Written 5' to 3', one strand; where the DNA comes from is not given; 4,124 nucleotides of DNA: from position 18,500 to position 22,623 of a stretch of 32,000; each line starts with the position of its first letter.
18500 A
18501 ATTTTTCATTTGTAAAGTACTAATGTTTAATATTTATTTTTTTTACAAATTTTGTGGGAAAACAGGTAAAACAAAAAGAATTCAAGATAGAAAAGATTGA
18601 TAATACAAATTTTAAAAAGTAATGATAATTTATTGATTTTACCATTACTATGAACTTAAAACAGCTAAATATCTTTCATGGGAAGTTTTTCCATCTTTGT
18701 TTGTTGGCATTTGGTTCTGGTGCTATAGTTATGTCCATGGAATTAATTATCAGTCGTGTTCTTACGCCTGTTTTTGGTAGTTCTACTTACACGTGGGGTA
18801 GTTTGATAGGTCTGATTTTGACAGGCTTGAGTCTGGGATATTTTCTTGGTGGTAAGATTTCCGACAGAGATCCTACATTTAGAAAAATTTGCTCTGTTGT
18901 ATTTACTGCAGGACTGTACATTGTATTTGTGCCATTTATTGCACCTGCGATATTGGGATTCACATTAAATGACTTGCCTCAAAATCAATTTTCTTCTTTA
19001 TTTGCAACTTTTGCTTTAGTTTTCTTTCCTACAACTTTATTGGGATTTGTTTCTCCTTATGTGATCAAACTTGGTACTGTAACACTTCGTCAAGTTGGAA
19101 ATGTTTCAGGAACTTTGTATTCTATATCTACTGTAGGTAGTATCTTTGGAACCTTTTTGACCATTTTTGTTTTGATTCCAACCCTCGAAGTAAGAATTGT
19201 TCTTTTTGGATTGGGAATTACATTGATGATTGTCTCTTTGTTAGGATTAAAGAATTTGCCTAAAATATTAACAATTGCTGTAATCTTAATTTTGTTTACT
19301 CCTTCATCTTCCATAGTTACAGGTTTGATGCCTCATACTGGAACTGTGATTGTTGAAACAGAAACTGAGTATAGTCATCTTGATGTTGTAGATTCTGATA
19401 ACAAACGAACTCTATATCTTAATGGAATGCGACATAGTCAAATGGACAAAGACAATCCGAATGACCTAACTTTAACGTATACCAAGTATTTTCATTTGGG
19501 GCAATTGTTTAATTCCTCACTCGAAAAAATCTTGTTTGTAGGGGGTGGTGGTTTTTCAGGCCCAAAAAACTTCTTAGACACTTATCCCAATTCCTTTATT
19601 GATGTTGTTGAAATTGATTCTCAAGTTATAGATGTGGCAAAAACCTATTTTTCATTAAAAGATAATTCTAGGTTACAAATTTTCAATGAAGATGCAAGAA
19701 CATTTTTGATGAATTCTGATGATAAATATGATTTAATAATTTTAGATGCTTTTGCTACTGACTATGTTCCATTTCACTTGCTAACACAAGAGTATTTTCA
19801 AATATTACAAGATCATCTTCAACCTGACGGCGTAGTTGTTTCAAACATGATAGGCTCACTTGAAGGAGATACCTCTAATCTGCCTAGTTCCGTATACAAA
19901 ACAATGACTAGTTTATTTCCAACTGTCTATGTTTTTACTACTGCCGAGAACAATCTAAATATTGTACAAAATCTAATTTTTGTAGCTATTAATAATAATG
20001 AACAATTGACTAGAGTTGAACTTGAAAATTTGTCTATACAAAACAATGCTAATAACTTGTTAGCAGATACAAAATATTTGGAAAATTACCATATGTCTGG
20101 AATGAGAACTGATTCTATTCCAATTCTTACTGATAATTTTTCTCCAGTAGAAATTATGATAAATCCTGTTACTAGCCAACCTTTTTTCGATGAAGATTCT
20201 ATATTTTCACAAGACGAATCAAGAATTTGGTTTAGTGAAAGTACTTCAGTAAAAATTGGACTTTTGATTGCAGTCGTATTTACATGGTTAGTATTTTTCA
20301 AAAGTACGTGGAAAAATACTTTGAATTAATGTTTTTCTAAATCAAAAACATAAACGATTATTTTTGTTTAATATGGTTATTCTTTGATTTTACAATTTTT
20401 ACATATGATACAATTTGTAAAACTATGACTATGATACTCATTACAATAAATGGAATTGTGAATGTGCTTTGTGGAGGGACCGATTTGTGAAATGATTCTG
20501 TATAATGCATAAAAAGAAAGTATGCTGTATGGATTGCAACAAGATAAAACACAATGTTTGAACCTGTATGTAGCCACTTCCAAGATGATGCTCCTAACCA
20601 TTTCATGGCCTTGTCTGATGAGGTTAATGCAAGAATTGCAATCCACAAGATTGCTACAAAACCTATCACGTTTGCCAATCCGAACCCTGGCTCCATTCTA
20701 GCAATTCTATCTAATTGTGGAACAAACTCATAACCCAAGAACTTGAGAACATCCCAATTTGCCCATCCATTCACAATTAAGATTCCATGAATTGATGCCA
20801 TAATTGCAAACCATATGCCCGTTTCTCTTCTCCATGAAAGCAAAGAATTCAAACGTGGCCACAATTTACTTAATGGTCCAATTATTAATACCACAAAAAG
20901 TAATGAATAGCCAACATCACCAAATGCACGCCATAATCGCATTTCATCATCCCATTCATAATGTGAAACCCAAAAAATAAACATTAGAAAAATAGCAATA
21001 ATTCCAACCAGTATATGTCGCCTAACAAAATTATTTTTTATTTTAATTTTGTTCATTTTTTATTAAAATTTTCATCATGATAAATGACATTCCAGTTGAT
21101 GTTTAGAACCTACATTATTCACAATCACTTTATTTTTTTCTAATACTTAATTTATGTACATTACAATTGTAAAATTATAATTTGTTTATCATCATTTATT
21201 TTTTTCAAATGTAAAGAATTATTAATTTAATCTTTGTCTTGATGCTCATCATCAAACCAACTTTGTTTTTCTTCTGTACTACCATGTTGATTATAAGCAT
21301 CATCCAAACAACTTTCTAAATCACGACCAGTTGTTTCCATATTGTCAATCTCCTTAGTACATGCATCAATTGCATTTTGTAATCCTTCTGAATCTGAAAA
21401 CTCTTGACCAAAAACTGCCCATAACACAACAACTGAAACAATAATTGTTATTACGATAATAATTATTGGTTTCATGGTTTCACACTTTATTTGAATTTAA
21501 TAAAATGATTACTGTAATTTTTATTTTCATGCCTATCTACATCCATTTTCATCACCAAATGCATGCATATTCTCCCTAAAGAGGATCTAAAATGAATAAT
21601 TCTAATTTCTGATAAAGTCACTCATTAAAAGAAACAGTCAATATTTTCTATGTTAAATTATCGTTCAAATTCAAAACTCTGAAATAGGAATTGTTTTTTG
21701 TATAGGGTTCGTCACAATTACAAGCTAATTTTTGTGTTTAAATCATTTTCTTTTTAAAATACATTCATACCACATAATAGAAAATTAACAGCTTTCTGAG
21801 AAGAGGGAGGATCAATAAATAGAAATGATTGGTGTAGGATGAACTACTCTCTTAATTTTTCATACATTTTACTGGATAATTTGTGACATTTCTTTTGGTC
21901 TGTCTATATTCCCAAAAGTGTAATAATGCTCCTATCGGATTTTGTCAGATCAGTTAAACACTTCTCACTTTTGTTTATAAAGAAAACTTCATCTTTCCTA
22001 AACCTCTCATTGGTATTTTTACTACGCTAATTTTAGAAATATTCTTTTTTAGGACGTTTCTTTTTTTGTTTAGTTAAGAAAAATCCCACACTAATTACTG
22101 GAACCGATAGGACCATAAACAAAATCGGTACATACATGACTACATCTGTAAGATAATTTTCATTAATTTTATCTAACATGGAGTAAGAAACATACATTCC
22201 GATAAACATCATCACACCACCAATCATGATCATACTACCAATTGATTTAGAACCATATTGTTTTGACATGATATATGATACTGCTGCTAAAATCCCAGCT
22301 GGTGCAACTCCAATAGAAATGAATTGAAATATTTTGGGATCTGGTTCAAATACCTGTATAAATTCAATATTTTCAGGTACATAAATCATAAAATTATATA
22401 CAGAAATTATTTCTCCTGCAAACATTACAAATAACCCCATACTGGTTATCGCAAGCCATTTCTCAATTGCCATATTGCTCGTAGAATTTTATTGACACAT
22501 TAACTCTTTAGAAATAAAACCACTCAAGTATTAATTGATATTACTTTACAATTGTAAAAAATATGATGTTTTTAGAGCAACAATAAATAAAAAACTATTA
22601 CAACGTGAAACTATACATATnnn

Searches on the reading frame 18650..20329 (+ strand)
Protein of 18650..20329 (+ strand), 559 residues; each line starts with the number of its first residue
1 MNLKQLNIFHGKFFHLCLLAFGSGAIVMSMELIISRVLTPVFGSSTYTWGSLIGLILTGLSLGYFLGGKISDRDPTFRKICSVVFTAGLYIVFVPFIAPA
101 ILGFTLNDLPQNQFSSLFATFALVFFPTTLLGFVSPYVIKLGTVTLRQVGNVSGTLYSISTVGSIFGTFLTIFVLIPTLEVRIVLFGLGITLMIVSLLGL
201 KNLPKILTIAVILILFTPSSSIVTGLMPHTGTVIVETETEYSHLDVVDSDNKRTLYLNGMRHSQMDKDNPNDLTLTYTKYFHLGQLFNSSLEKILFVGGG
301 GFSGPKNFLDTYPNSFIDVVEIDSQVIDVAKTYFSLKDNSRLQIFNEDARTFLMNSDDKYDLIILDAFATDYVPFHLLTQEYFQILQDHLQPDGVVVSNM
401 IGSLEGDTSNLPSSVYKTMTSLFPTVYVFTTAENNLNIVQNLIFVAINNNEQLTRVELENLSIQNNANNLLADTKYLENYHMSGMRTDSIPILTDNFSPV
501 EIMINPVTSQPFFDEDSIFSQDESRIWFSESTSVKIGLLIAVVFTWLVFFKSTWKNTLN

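Call 6: search_protein_families(library=pfam, proteins=[window:18650-20329:+], max_evalue=0.01)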
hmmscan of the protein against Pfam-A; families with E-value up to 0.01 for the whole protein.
window:18650-20329:+ (559 aa): 2 families
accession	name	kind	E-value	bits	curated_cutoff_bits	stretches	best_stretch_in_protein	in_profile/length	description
PF01564.23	Spermine_synth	-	2e-15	57.2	22.9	1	282-429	10-159/186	Spermine/spermidine synthase domain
PF05430.17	Methyltransf_30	-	0.00091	19.6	22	1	336-397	26-87/124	S-adenosyl-L-methionine-dependent methyltransferase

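Call 49: search_protein_families(library=ncbifam, proteins=[window:18650-20329:+], max_evalue=0.01)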
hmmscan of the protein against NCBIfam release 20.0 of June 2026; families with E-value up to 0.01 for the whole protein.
window:18650-20329:+ (559 aa): 7 families
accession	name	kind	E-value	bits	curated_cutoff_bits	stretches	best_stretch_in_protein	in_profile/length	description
NF037959.1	MFS_SpdSyn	subfamily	4.8e-74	249.8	40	1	25-501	2-478/480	fused MFS/spermidine synthase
NF003380.0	PRK04457.1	equivalog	1e-28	100.1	304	1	234-403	12-183/265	polyamine aminopropyltransferase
NF002010.0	PRK00811.1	equivalog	1e-19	70.9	260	1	225-435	17-226/287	polyamine aminopropyltransferase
NF002956.0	PRK03612.1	equivalog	1.9e-16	59.6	472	1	16-397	22-414/522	polyamine aminopropyltransferase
TIGR00417.1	speE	equivalog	5.2e-13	48.9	249.55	1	281-470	63-252/271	spermidine synthase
NF002435.0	PRK01581.1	equivalog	8.2e-07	28.4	537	1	292-399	152-267/374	polyamine aminopropyltransferase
NF033855.1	tRNA_MNMC2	equivalog_domain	0.00024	21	136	1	333-397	109-172/209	tRNA (5-methylaminomethyl-2-thiouridine)(34)-methyltransferase MnmC2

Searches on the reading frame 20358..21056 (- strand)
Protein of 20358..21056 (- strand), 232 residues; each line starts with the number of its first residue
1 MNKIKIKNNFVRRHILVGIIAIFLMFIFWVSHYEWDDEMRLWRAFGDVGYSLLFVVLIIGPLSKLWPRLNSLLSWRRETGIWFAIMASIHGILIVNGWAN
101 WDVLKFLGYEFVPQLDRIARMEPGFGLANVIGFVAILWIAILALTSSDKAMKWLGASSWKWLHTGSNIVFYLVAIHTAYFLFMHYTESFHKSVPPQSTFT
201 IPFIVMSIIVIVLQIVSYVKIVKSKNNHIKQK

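Call 6: search_protein_families(library=pfam, proteins=[window:20358-21056:-], max_evalue=0.01)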
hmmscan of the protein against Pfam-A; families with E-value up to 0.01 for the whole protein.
window:20358-21056:- (232 aa): 1 family
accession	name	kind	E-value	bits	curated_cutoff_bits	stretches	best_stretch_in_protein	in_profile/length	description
PF01794.25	Ferric_reduct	-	2.5e-08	34.5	28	1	46-173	2-120/121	Ferric reductase like transmembrane component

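Call 49: search_protein_families(library=ncbifam, proteins=[window:20358-21056:-], max_evalue=0.01)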
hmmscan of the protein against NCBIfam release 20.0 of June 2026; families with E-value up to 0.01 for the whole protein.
window:20358-21056:- (232 aa): 2 families
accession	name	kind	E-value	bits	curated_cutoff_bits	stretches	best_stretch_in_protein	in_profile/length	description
NF003831.1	PRK05419.1-2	equivalog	1.1e-07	31.6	130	1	14-178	16-165/212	protein-methionine-sulfoxide reductase heme-binding subunit MsrQ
NF040998.1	MamZ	equivalog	1.8e-05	23.4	650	1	43-177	471-591/633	magnetosome biogenesis transporter MamZ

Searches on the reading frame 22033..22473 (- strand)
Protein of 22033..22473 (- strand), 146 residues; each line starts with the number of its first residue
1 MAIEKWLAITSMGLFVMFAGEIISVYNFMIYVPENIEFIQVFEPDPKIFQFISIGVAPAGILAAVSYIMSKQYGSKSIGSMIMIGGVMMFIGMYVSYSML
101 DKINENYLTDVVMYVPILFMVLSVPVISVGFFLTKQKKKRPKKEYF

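Call 6: search_protein_families(library=pfam, proteins=[window:22033-22473:-], max_evalue=0.01)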
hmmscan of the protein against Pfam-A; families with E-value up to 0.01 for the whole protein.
window:22033-22473:- (146 aa): 2 families
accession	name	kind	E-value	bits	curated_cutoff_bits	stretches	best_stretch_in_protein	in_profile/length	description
PF07690.21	MFS_1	-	0.0063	15.9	33.4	1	20-117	220-301/347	Major Facilitator Superfamily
PF09930.14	DUF2162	-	0.0081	16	34.4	0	95-140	44-89/223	Predicted transporter (DUF2162)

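Call 50: search_protein_families(library=pfam, proteins=[window:22033-22473:-], max_evalue=10)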
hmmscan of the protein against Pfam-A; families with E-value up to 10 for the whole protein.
window:22033-22473:- (146 aa): 10 families
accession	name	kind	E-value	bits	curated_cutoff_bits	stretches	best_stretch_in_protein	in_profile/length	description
PF07690.21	MFS_1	-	0.0063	15.9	33.4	1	20-117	220-301/347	Major Facilitator Superfamily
PF09930.14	DUF2162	-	0.0081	16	34.4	2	95-140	44-89/223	Predicted transporter (DUF2162)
PF16983.11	MFS_MOT1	-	0.023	15.5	30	1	58-102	50-93/111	Molybdate transporter of MFS superfamily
PF04238.17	DUF420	-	0.025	15.3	30.5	1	52-126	7-86/130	Protein of unknown function (DUF420)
PF06686.16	SpoIIIAC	-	0.03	14.9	24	1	59-94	7-42/56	Stage III sporulation protein AC/AD protein family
PF02387.20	IncFII_repA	-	0.045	13.6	22.9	1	73-125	109-162/275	IncFII RepA protein family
PF19706.4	DUF6203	-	0.11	12.8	26.7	1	3-19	9-25/54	Family of unknown function (DUF6203)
PF11384.13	DUF3188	-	0.58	10.2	24.6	1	61-95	6-43/50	Protein of unknown function (DUF3188)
PF06738.18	ThrE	-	0.59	10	26.3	1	37-109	144-215/241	Putative threonine/serine exporter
PF00335.26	Tetraspanin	-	4.5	7.3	32.1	0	78-137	45-102/225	Tetraspanin family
